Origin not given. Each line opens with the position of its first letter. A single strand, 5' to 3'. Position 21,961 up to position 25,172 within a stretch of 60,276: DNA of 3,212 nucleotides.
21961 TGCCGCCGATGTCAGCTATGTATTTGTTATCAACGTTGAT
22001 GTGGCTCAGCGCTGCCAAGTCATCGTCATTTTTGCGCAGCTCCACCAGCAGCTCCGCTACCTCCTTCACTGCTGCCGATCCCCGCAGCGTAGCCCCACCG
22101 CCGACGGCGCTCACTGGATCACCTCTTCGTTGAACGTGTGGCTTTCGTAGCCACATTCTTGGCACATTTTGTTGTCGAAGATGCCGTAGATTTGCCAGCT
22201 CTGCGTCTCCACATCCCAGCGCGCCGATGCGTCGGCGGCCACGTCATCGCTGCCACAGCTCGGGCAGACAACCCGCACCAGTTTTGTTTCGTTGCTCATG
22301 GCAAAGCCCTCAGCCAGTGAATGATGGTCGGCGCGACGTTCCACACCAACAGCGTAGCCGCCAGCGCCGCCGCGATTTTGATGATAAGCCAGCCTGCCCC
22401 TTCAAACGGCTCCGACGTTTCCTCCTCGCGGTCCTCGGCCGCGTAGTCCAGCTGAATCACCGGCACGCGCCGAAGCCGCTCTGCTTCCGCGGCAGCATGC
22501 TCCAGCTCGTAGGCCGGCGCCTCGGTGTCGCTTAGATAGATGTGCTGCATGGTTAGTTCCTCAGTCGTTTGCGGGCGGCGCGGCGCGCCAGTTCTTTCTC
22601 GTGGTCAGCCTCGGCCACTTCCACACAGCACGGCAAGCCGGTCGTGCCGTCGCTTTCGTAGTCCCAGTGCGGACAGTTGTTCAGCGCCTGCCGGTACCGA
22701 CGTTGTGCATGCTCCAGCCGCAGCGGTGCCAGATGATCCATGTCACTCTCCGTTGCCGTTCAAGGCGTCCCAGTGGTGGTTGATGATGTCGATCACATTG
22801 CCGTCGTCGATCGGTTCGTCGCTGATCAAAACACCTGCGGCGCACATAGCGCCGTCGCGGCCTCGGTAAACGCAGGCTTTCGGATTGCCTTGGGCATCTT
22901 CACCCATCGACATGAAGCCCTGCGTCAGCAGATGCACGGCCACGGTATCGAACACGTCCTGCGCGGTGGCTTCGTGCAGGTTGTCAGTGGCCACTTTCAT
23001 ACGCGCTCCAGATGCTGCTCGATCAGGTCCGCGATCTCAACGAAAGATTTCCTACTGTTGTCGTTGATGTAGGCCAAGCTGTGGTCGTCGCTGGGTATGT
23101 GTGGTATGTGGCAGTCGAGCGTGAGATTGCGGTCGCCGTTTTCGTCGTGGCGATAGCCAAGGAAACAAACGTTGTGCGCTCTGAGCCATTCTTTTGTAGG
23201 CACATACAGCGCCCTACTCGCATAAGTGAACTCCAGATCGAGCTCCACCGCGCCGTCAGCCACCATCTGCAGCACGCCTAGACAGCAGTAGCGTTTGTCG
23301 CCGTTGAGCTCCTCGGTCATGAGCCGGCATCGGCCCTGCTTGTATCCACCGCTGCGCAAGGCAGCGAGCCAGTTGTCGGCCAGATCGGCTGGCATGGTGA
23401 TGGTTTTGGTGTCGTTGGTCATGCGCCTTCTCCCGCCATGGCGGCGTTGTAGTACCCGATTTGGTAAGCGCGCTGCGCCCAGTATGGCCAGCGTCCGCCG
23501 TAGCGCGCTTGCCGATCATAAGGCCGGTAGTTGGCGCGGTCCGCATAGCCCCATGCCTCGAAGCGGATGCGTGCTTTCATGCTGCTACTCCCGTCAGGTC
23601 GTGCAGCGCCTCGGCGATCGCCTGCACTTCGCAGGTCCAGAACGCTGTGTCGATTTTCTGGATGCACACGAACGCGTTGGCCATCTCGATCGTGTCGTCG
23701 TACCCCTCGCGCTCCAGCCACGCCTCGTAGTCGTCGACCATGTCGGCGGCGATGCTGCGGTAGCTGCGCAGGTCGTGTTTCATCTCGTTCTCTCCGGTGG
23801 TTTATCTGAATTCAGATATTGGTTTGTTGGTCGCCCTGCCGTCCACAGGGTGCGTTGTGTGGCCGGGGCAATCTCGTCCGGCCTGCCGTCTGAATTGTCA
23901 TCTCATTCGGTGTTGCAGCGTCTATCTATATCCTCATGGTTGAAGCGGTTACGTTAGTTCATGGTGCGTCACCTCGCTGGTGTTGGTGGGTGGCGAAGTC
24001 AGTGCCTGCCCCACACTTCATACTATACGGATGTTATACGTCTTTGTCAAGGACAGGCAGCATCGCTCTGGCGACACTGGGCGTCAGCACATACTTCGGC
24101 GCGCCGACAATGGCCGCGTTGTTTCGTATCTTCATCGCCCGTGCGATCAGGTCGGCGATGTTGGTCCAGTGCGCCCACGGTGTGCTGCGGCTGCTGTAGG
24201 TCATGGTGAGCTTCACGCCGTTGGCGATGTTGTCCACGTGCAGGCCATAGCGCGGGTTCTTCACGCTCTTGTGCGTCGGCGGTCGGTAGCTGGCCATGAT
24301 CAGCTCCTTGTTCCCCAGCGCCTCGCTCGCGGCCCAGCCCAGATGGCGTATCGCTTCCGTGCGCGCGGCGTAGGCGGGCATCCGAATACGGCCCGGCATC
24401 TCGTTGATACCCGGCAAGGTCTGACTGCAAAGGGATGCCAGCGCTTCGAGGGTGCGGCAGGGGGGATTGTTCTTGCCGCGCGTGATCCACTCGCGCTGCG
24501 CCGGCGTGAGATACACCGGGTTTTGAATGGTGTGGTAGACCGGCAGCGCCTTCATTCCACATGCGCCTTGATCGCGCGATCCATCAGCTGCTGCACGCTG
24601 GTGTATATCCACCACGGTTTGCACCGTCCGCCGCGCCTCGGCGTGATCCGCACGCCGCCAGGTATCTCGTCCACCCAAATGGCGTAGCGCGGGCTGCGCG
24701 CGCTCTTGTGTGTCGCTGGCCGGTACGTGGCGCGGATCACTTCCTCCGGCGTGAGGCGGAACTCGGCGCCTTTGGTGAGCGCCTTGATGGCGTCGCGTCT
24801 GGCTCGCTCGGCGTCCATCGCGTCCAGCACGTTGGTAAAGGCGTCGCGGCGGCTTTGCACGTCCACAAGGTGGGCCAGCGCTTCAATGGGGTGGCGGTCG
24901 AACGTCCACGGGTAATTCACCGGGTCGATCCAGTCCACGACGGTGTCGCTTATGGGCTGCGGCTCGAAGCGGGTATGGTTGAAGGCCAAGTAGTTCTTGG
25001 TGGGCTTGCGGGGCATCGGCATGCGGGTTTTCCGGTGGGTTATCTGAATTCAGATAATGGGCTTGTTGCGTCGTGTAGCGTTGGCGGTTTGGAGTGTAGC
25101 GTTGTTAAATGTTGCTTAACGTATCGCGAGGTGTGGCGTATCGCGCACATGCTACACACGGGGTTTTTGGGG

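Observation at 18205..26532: Seven copies of the 16-bp palindrome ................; six lie 5' of the SD of leftward gene modules: operator or nut-like RNA element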

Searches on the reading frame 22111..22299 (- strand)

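Call 34: search_protein_families(library=pfam, proteins=[window:22111-22299:-], max_evalue=0.05)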
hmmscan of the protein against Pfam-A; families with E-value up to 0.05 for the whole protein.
window:22111-22299:- (62 aa): 10 families
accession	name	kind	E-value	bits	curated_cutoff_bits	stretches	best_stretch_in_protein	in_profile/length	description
PF13248.11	Zn_ribbon_3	-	0.0016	18.3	27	0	11-17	4-10/26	zinc-ribbon domain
PF09723.15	Zn_ribbon_8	-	0.0047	17.3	34.4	0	10-20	27-37/41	Zinc ribbon domain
PF08271.17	Zn_Ribbon_TF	-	0.0055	16.7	29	0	11-24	2-15/43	TFIIB zinc-binding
PF14149.11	YhfH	-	0.015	15.5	27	0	42-51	12-21/37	YhfH-like protein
PF18073.7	Zn_ribbon_LapB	-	0.017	15.2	25.7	0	46-55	3-12/28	Rubredoxin metal binding domain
PF14354.12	Lar_restr_allev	-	0.023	15.3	28.6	1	12-55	6-37/58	Restriction alleviation protein Lar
PF12773.13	DZR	-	0.024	15.2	27.3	0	11-54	14-35/45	Double zinc ribbon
PF13240.11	Zn_Ribbon_1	-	0.03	14.6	25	0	12-17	16-21/23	zinc-ribbon domain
PF25208.1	DUF7838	-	0.033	14.5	28.5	0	45-59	35-49/55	Domain of unknown function (DUF7838)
PF01667.23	Ribosomal_S27e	-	0.043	14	24.5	0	5-25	3-23/55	Ribosomal protein S27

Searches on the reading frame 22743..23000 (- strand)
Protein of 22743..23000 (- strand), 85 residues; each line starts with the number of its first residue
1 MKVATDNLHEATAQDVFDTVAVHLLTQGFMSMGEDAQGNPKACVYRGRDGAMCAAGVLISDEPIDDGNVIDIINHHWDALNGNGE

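Call 21: search_protein_families(library=phrogs, proteins=[window:22743-23000:-], max_evalue=0.01)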
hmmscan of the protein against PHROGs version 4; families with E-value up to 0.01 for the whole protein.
window:22743-23000:- (85 aa): 1 family
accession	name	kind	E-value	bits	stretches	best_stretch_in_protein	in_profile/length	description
phrog_17693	-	unknown function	2.4e-16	60.9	1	2-62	3-63/259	-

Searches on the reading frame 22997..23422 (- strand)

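Call 21: search_protein_families(library=phrogs, proteins=[window:22997-23422:-], max_evalue=0.01)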
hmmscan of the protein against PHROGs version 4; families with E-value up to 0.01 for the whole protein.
window:22997-23422:- (141 aa): 1 family
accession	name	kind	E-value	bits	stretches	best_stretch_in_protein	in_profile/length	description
phrog_18067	-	unknown function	9.8e-18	65.8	1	13-138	4-129/129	-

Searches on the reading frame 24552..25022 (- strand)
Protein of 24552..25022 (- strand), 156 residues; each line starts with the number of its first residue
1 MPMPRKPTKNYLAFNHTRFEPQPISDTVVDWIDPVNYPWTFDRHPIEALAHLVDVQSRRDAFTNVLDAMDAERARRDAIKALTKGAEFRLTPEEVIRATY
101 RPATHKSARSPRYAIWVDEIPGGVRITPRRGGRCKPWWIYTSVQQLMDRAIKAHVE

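Call 9: search_protein_families(library=pfam, proteins=[window:24552-25022:-], max_evalue=0.01)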
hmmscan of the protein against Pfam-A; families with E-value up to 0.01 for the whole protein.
window:24552-25022:- (156 aa): 0 families

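Call 21: search_protein_families(library=phrogs, proteins=[window:24552-25022:-], max_evalue=0.01)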
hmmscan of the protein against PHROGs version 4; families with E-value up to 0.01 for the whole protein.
window:24552-25022:- (156 aa): 0 families

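Call 47: find_related_loci(query=window:24552-25022:-, collection=viral_contigs, flank=10000)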
Query window:24552-25022:- (156 aa) in viral_contigs; peptide patterns used: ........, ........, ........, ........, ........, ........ (x = any residue, [..] = any of these).
6 stretches matched a pattern, but none encodes a relative of the query by tblastn (E <= 1e-3).

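Call 63: find_homologous_proteins(query=window:24552-25022:-, max_evalue=0.001)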
Query window:24552-25022:- (156 aa): 1 proteins with E <= 0.001 among 42 candidates.
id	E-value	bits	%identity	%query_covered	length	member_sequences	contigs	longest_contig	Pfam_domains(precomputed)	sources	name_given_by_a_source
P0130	1.3e-102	359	100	100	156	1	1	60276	-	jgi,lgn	-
